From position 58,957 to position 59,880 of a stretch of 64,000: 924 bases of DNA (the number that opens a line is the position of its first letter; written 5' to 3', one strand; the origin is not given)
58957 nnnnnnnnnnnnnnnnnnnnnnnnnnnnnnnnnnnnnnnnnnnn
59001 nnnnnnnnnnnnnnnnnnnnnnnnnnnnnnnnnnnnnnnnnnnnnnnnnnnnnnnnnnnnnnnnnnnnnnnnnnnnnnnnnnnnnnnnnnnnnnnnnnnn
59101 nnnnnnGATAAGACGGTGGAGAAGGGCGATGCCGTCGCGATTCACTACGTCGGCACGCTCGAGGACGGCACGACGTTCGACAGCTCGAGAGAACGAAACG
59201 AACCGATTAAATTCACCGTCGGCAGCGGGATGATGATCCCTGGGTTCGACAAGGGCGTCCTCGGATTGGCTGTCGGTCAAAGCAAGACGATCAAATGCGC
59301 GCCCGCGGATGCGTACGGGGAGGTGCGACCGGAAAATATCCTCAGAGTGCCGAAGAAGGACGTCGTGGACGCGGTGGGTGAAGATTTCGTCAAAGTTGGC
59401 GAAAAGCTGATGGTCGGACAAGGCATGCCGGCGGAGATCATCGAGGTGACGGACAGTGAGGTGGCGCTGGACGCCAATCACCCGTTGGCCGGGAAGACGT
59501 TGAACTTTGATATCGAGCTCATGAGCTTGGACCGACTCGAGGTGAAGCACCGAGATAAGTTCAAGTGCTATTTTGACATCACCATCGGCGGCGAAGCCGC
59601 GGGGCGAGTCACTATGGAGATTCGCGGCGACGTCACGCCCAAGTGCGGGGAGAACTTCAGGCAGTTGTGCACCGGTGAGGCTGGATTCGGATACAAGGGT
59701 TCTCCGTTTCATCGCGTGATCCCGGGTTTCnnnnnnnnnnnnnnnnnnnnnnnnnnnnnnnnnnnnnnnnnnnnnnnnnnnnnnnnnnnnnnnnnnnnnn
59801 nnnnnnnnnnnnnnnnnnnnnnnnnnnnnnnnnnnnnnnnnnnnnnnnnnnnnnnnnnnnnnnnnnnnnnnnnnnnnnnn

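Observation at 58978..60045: SlyD-type FKBP fused to a cyclophilin (dual-family immunophilin) behind an organellar presequence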

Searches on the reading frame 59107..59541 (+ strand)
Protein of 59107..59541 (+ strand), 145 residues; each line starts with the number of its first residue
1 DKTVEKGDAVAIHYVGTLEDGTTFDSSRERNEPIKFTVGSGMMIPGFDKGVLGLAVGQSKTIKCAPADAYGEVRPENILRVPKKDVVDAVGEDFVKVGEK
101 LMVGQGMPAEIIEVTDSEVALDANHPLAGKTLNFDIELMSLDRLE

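Call 15: find_homologous_proteins(query=window:59107-59541:+, max_evalue=0.00001)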
Query seq(145 aa) (145 aa): 4652 proteins with E <= 0.00001 among 4686 candidates; the best 120 are listed.
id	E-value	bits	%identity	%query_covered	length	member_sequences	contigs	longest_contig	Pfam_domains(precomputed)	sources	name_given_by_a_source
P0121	1.2e-68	247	84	94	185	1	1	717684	PF00254.35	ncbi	ncbi:hypothetical protein BE221DRAFT_73235, partial [Ostreococcus tauri]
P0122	5.0e-64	232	72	100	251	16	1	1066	PF00254.35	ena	-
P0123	1.4e-55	205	70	97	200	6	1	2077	PF00254.35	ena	-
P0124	3.1e-53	198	66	100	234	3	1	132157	PF00160.27,PF00254.35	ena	-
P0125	1.8e-42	163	89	62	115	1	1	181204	-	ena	-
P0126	4.4e-42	161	54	97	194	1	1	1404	PF00254.35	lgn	-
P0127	6.0e-41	158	52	97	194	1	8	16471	PF00254.35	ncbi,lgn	-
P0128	6.0e-41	158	52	97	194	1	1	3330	PF21827.2,PF00254.35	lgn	-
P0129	9.2e-41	157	69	71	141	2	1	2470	PF00254.35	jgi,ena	-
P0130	2.1e-40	156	52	97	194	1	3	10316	PF00254.35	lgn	-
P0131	7.3e-39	151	55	79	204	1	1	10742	PF00254.35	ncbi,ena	-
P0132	7.9e-39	151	56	93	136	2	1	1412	PF00254.35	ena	-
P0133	7.4e-38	148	55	96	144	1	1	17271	PF00254.35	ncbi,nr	ncbi:MAG: peptidylprolyl isomerase [Acidobacteria bacterium]|nr:peptidylprolyl isomerase [Acidobacte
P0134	7.6e-38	148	52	99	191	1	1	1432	PF00254.35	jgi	jgi:FKBP-type peptidyl-prolyl cis-trans isomerase 2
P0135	7.7e-38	148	55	96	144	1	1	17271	PF00254.35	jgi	-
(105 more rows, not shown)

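Call 31: find_related_loci(query=A2, collection=genome_contigs, flank=1500)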
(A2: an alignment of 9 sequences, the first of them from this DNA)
Query A2 (145 aa) in genome_contigs; peptide patterns used: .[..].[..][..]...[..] (x = any residue, [..] = any of these).
600 stretches matched a pattern (row limit reached: there are more); 592 encode a relative of the query (tblastn E <= 1e-3); the best 80 are kept; 80 distinct loci.
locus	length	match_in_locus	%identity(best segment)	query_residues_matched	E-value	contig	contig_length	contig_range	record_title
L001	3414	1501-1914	50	7-143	2e-41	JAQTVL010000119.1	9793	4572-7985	MAG: Phycisphaerae bacterium isolate STB_87 NODE_18430_length_9793_cov_2.861059_Sandtown_B, whole genome shotgun sequenc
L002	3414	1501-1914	51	4-141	3e-39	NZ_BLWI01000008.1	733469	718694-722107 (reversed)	Sulfitobacter sp. HGT1 HGT1_08, whole genome shotgun sequence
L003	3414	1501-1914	48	4-141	6e-39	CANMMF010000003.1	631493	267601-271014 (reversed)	uncultured Rhodobacteraceae bacterium isolate 814.fasta genome assembly, contig: NODE_3, whole genome shotgun sequence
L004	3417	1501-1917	49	4-141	8e-39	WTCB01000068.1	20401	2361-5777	MAG: Candidatus Nanohaloarchaea archaeon isolate GLR72 c_000000407230, whole genome shotgun sequence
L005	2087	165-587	48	2-141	2e-38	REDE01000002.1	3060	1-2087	MAG: Flavobacteriales bacterium isolate DLM2.Bin87 NODE_57350_length_3060_cov_5.4223, whole genome shotgun sequence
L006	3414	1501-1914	49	4-141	9e-38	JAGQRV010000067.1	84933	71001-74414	MAG: Rhodobacteraceae bacterium isolate HKST-UBA101 2012-05-30_1_(paired)_contig_46840, whole genome shotgun sequence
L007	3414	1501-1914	51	4-142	2e-38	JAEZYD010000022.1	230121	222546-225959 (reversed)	MAG: Proteobacteria bacterium isolate OH_PFB_223 k127_649341, whole genome shotgun sequence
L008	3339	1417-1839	50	1-142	4e-38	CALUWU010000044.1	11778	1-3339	MAG: uncultured Desulfovibrio sp. isolate E25__bin168 genome assembly, contig: E25__k127_231159, whole genome shotgun se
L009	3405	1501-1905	49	4-138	3e-38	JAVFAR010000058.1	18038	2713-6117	MAG: Trichloromonas sp. isolate BF4_96 NODE_9501_length_18038_cov_10.323656_Biofilm4, whole genome shotgun sequence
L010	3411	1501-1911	50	4-141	3e-38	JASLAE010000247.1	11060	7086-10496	MAG: Cesiribacter sp. isolate CMU.bins.126 k141_7872345, whole genome shotgun sequence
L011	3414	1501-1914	46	2-139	4e-38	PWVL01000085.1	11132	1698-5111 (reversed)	MAG: Desulfuromonadales bacterium isolate CSSed11_297R1 CS-Sed11-C9390, whole genome shotgun sequence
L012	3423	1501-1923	46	2-141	9e-38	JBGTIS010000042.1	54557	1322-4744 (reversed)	MAG: Cyclobacteriaceae bacterium isolate JTS-RE270 k141_4721326, whole genome shotgun sequence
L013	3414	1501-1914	50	4-141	8e-38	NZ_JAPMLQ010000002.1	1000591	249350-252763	Sulfitobacter sp. F26204 scaffold2_size1000591, whole genome shotgun sequence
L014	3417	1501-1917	50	4-143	1e-37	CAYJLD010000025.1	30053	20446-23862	MAG TPA_asm: uncultured Desulfovibrionaceae bacterium isolate ERP123703_co3_35 genome assembly, contig: NODE_1649_length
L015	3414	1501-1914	49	4-141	1e-37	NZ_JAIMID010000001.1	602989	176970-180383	Mesobacterium pallidum strain T40-1 T40-1_Scaffold1_length_602989_cov_114.814, whole genome shotgun sequence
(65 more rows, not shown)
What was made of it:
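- Closest known: SlyD, SlpA. Same: The closest sequence relatives are bacterial and archaeal members of about 142 aa, at about 50% identity (calls 15, 31).
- The FKBP half is clearly prokaryote-like (calls 15, 31). Cyanobacteria do possess homologues: Pantanalinema at 46% and Elainellaceae at 44% identity by tblastn (call 31).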

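Call 41: predict_structure(alignment_id=A3)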
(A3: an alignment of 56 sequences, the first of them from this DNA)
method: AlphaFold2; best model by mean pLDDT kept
length: 145 residues; sequences in the alignment: 56
mean_pLDDT: 93.3   pTM: 0.76
mean pLDDT of the five models: 93.3, 93.1, 92.9, 92.8, 92.8
residues with pLDDT >= 90: 124; 70-90: 19; 50-70: 2; < 50: 0
segments of 3 or more residues with pLDDT < 50: none
pLDDT, mean of each block of 10 residues (from residue 1): 93 97 93 95 95 97 96 93 92 92 84 95 94 97 81
secondary structure, 60 per line:
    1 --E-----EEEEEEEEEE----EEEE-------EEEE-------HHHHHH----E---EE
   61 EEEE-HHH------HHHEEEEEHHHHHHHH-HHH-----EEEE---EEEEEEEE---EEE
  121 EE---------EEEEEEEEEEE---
elements in order: E9-18 E23-26 E34-37 H45-50 E59-64 E78-82 H83-90 E100-103 E107-114 E118-122 E132-142
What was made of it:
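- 59323..59475 (+): Insert-in-flap (IF) chaperone module (residues ~116-166): four strands plus one short helix, inserted where FKBP12 has its flap loop. The model has pLDDT 93 (call 41).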

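Call 45: fold_search(model_id=the predicted structure, library=pdb)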
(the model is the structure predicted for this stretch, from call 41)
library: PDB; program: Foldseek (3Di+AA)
matches with E <= 10: 934; with E <= 0.001: 256
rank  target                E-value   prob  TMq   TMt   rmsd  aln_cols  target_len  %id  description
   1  5i7p                  1.6e-15  1.00  0.84  0.79   2.3       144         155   42  Crystal structure of Fkbp12-IF(SlyD), a chimeric protein of human Fkbp12 and the insert in flap domain of Ecoli SlyD (released 2017-03-08)
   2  4dt4                  2.3e-15  1.00  0.72  0.66   4.1       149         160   32  Crystal structure of the PPIase-chaperone SlpA with the chaperone binding site occupied by the linker of the purificatio (released 2012-07-04)
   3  5i7q                  4.2e-15  1.00  0.78  0.73   3.2       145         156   37  Crystal structure of Fkbp12-IF(SlpA), a chimeric protein of human Fkbp12 and the insert in flap domain of Ecoli SlpA (released 2017-03-08)
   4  4odm_C                5.9e-14  1.00  0.78  0.74   2.8       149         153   28  Structure of SlyD from Thermus thermophilus in complex with S2-W23A peptide (released 2015-01-14)
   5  4odm_B                7.7e-14  1.00  0.80  0.79   2.5       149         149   28  Structure of SlyD from Thermus thermophilus in complex with S2-W23A peptide (released 2015-01-14)
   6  8g01_C                1.0e-13  1.00  0.69  0.67   4.4       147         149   33  YES Complex - E. coli MraY, Protein E ID21, E. coli SlyD (released 2023-07-26)
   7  4odl_A                1.3e-13  1.00  0.75  0.73   3.1       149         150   28  Structure of SlyD from Thermus thermophilus in complex with S2 peptide (released 2015-01-14)
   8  7oxj_A                2.0e-13  1.00  0.82  0.77   2.2       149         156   28  ttSlyD with M8A pseudo-wild-type S2 peptide (released 2022-03-16)
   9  4odk_A                3.4e-13  1.00  0.80  0.76   2.5       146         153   28  Structure of SlyD from Thermus thermophilus in complex with T1 peptide (released 2015-01-14)
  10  4odm_A                3.4e-13  1.00  0.78  0.75   2.8       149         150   28  Structure of SlyD from Thermus thermophilus in complex with S2-W23A peptide (released 2015-01-14)
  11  4odo_B                4.7e-13  1.00  0.79  0.74   2.7       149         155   28  Structure of SlyD from Thermus thermophilus in complex with FK506 (released 2015-01-14)
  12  3cgm                  4.7e-13  1.00  0.80  0.74   2.8       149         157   28  Crystal structure of thermophilic SlyD (released 2009-03-10)
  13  3prb_A                5.3e-13  1.00  0.83  0.55   2.6       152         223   26  Structural analysis of protein folding by the Methanococcus jannaschii chaperone FKBP26 (released 2011-01-19)
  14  3luo_A                5.9e-13  1.00  0.82  0.82   1.9       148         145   26  Crystal Structure and functional characterization of the thermophilic prolyl isomerase and chaperone SlyD (released 2010-03-31)
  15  3pr9                  8.2e-13  1.00  0.83  0.80   2.6       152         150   26  Structural analysis of protein folding by the Methanococcus jannaschii chaperone FKBP26 (released 2011-01-19)
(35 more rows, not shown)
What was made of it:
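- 59323..59475 (+): The top 22 Foldseek hits are all IF-containing FKBPs, at TMq 0.69-0.84 for the crystal structures and 0.55-0.69 for NMR models (call 45).
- On IF-containing FKBP PPIase-chaperones (SlyD / SlpA-FkpB / archaeal short FKBP; COG1047): Classical FKBPs reach about 0.57 (call 45).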

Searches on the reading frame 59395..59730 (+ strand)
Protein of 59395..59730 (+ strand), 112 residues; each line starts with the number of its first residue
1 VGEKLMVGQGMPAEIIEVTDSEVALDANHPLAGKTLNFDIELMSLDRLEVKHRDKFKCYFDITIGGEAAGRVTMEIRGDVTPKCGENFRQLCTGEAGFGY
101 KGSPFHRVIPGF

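Call 35: find_homologous_proteins(query=window:59395-59730:+, max_evalue=1e-8)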
Query seq(112 aa) (112 aa): 2151 proteins with E <= 1e-8 among 2434 candidates; the best 120 are listed.
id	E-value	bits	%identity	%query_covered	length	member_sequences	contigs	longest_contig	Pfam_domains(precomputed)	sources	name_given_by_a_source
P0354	1.6e-58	214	95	91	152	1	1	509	PF00160.27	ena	-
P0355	8.0e-36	141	69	81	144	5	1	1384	PF00160.27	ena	-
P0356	1.4e-35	140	70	80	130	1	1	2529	PF00160.27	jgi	jgi:peptidyl-prolyl isomerase F (cyclophilin D)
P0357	4.3e-34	135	74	76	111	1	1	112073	-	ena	-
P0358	2.4e-31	126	77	67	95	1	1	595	-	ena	-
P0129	4.2e-31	125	73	71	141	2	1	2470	PF00254.35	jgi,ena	-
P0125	1.9e-29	120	85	61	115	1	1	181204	-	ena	-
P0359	3.2e-29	119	77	71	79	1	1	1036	-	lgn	-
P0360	1.1e-22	98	82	49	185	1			PF00160.27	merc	-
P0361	1.1e-22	98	71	58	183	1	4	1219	PF00160.27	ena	-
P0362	1.8e-22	98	77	50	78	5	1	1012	PF00160.27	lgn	-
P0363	2.1e-22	97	76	53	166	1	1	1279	PF00160.27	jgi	-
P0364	5.5e-22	96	80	50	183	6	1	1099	PF00160.27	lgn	-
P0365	5.6e-22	96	60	69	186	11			PF00160.27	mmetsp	mmetsp:Transcript_9501/g.13749 ORF Transcript_9501/g.13749 Transcript_9501/m.13749 type:complete len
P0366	6.3e-22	96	68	59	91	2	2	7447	PF00160.27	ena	-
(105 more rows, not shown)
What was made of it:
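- Tried and rejected: Junction-centred homologue search (call 35).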
